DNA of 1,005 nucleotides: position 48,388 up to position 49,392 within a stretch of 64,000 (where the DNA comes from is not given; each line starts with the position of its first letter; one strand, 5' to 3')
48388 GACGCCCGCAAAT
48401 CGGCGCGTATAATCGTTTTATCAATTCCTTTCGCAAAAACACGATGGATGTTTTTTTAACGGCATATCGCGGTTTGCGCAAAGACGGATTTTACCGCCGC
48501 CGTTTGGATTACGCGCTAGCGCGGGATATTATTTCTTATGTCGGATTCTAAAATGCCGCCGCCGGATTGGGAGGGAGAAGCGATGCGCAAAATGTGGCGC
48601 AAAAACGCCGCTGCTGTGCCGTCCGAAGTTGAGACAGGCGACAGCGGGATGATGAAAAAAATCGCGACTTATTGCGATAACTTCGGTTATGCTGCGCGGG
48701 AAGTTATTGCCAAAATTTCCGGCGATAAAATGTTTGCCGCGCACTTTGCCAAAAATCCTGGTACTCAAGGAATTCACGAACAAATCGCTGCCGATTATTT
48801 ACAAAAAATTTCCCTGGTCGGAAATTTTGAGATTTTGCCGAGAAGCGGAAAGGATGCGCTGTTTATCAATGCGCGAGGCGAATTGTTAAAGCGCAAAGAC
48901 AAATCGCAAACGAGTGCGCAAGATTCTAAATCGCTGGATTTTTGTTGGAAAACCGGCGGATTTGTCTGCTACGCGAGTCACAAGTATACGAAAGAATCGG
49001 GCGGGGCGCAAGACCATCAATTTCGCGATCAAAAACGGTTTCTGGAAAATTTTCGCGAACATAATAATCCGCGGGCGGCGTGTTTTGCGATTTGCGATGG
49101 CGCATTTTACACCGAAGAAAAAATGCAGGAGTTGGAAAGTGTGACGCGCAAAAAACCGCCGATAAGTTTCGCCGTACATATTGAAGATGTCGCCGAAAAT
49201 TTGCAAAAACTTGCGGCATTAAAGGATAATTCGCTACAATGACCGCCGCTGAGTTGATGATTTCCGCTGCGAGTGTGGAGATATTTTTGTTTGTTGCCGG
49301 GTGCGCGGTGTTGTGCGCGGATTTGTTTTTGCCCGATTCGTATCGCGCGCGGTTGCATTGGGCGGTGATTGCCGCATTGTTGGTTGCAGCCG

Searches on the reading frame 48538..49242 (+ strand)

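Call 54: search_protein_families(library=pfam, proteins=[window:48538-49242:+], max_evalue=0.001)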
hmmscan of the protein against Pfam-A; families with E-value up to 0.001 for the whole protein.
window:48538-49242:+ (234 aa): 1 family
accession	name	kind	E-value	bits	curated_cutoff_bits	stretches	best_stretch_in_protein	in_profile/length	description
PF06300.18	Tsp45I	-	0.00027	21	25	1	124-216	165-254/260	Tsp45I type II restriction enzyme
